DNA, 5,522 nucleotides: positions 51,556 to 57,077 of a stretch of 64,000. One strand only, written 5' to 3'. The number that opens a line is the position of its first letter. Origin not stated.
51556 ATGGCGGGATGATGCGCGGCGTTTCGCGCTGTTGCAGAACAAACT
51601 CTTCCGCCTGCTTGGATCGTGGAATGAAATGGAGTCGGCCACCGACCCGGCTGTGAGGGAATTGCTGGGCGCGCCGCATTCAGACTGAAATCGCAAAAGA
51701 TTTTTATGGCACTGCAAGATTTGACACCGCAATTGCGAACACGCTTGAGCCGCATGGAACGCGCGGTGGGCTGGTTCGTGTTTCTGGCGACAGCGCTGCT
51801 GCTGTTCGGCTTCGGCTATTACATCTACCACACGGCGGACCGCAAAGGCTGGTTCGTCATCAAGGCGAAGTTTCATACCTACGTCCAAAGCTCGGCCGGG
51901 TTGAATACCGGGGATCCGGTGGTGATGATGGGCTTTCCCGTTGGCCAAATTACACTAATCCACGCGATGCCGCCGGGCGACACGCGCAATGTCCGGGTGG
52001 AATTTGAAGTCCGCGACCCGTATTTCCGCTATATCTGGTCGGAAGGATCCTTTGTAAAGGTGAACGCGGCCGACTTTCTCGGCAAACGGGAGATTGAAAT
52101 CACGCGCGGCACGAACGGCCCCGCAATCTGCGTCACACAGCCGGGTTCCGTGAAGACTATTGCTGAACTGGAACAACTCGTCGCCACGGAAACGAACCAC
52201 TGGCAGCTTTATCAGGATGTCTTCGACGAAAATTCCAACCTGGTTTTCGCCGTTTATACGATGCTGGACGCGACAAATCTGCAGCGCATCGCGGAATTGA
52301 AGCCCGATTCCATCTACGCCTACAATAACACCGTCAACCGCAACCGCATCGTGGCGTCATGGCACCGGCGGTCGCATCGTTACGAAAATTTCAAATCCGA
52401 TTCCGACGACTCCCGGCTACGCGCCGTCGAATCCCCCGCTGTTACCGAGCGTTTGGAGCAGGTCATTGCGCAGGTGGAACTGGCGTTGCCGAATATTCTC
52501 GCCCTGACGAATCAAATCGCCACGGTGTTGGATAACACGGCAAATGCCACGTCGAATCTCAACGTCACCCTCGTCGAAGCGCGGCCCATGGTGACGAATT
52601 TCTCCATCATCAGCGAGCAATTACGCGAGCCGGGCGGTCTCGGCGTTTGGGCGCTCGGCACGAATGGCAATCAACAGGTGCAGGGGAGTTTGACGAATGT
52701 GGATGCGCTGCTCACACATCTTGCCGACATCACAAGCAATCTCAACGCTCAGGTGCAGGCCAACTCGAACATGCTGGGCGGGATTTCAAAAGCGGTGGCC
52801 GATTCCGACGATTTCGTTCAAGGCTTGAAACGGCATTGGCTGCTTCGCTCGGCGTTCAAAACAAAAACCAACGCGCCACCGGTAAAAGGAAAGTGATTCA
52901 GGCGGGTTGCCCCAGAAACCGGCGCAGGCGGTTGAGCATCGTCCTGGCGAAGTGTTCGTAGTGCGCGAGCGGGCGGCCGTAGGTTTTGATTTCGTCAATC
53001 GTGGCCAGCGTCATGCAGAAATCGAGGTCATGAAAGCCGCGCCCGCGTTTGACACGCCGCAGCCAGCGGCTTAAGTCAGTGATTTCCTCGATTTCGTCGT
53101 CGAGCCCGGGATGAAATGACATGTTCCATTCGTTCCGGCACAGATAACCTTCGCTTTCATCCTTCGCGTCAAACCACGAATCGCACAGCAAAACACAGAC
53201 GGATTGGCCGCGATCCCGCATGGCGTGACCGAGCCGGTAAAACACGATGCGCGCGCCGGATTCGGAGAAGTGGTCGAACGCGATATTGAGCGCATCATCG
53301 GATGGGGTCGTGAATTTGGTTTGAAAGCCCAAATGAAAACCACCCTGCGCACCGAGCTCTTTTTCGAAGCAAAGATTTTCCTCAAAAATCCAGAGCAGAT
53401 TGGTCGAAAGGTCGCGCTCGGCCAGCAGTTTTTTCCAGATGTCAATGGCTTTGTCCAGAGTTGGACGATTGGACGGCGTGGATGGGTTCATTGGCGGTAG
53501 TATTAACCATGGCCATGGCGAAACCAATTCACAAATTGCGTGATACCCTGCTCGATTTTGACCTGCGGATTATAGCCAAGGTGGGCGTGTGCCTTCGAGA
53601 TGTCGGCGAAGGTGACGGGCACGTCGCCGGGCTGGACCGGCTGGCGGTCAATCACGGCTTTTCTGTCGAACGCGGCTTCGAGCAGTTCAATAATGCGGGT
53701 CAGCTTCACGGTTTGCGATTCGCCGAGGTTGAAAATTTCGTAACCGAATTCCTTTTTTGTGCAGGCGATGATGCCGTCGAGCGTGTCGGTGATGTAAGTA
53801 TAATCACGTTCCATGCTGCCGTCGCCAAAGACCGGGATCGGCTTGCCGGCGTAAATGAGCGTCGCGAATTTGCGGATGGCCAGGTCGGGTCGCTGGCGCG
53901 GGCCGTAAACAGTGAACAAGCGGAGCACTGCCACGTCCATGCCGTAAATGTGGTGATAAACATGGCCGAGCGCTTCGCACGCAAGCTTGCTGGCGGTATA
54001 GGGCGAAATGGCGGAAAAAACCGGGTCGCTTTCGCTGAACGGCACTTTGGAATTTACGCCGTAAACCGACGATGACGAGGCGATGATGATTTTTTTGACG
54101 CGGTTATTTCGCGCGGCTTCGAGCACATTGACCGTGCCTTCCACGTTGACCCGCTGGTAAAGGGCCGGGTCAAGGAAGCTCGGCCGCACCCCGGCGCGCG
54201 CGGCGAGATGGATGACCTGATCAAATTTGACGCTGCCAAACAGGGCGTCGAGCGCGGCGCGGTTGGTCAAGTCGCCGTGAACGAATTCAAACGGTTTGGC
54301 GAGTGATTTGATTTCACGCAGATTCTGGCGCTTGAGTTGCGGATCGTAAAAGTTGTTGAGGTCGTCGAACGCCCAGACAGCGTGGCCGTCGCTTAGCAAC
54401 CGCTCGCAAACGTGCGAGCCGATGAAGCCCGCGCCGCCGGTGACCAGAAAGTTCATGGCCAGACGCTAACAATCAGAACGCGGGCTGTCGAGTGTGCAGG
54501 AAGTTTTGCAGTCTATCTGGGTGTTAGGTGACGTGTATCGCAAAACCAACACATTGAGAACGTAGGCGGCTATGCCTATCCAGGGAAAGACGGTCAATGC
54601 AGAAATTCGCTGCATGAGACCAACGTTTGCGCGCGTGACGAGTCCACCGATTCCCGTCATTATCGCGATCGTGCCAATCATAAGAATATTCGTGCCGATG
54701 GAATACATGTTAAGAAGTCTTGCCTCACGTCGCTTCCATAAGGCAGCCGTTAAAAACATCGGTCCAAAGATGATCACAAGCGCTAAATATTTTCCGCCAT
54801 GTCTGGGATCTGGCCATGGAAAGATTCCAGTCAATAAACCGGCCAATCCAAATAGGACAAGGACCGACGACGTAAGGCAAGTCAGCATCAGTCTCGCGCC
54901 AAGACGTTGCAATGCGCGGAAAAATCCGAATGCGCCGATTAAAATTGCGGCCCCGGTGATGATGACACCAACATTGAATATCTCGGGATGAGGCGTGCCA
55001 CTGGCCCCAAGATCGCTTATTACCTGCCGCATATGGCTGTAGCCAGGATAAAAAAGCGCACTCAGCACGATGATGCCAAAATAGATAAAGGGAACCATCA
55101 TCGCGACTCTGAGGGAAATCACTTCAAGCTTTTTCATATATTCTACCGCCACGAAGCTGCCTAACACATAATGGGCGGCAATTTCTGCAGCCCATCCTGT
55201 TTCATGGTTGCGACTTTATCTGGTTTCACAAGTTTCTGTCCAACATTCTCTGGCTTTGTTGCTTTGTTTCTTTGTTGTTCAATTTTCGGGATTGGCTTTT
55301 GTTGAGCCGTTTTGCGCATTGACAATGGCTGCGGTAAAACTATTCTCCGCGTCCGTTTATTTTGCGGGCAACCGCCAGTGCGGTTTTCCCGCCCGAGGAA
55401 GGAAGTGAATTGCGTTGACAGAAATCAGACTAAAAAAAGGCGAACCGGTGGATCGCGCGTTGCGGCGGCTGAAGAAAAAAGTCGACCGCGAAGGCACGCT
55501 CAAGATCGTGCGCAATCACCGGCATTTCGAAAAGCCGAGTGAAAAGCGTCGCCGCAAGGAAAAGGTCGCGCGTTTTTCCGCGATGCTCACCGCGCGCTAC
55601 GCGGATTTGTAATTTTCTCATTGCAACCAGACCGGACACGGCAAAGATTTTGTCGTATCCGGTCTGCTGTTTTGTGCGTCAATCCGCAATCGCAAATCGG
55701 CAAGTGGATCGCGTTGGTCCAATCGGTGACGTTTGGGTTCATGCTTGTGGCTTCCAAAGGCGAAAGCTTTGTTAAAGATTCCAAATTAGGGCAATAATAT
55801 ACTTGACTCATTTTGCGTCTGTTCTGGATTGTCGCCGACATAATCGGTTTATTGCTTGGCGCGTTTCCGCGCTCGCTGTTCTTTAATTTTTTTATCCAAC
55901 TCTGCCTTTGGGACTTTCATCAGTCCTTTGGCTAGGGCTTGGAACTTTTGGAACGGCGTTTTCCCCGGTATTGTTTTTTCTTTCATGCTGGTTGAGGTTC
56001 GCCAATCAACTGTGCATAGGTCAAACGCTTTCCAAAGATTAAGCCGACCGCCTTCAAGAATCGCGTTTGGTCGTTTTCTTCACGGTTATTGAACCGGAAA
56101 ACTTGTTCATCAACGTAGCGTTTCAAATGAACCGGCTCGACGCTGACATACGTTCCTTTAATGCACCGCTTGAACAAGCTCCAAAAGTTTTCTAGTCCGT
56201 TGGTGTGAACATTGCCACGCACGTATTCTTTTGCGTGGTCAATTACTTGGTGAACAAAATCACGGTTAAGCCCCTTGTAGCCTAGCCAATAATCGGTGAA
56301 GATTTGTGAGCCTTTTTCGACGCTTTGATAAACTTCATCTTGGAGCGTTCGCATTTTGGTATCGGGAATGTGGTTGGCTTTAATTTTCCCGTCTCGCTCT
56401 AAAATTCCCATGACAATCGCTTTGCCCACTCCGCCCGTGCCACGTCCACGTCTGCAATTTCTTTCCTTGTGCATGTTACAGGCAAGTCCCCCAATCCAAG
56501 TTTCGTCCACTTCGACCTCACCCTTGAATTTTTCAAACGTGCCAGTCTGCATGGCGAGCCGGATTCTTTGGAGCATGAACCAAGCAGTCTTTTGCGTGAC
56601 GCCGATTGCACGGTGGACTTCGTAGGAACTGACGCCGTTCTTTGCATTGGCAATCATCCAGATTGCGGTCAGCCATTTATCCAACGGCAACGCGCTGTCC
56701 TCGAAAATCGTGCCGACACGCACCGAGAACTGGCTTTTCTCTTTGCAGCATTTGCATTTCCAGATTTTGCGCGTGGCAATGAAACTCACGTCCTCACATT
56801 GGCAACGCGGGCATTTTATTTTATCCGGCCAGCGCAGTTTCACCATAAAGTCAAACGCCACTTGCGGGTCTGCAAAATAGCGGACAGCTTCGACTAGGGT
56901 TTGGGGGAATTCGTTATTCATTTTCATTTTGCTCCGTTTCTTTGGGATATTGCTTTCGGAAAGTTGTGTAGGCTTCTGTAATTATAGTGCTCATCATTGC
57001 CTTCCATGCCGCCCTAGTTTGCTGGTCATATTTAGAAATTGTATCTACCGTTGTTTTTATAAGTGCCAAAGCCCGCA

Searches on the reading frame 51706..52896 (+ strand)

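Call 38: search_protein_families(library=pfam, proteins=[window:51706-52896:+], max_evalue=0.00001)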
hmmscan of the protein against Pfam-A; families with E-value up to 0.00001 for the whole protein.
window:51706-52896:+ (396 aa): 1 family
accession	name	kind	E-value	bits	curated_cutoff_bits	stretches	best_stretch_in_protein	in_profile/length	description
PF02470.25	MlaD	-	7.1e-10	39.4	25.1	1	56-135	5-81/81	MlaD protein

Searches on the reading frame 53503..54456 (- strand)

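Call 38: search_protein_families(library=pfam, proteins=[window:53503-54456:-], max_evalue=0.00001)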
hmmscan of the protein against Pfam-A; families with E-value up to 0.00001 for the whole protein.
window:53503-54456:- (317 aa): 8 families
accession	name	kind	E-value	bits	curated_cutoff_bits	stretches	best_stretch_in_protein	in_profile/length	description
PF16363.11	GDP_Man_Dehyd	-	1.3e-66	225.8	27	1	4-307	1-331/332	GDP-mannose 4,6 dehydratase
PF01370.27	Epimerase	-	4.8e-61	206.7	20.9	1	4-245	2-240/240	NAD dependent epimerase/dehydratase family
PF01073.25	3Beta_HSD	-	7.3e-20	71.6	22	1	4-225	1-221/280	3-beta hydroxysteroid dehydrogenase/isomerase family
PF02719.21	Polysacc_synt_2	-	1.8e-15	57.4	20.2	1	4-259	2-243/293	Polysaccharide biosynthesis protein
PF04321.23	RmlD_sub_bind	-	1.7e-13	50.7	27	1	1-188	1-156/287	RmlD substrate binding domain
PF07993.18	NAD_binding_4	-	5.8e-10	39.2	20.1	1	5-185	1-209/258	Male sterility protein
PF13460.12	NAD_binding_10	-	6.3e-09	36.4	27.2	1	7-161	1-128/184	NAD(P)H-binding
PF00106.31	adh_short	-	5.3e-08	33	26.6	1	4-166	4-162/195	short chain dehydrogenase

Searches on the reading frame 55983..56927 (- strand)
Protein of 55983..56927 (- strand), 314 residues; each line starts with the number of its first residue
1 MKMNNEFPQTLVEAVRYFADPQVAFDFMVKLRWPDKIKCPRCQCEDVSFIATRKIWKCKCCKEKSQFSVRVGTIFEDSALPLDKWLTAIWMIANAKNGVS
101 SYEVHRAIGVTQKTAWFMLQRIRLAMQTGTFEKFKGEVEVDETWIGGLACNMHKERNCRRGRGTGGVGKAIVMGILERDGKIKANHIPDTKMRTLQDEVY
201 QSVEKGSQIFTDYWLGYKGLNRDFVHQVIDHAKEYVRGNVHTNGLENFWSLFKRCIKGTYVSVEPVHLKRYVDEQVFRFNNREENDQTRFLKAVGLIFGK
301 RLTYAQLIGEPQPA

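Call 38: search_protein_families(library=pfam, proteins=[window:55983-56927:-], max_evalue=0.00001)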
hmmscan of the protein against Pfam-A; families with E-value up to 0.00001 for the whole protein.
window:55983-56927:- (314 aa): 2 families
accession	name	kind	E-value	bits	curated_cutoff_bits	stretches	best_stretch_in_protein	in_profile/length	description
PF12762.13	DDE_Tnp_IS1595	-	4e-40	137.7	27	1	135-280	3-153/153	ISXO2-like transposase domain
PF12760.12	Zn_ribbon_IS1595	-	4.7e-11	42.9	25.4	1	24-63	6-45/46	Transposase zinc-ribbon domain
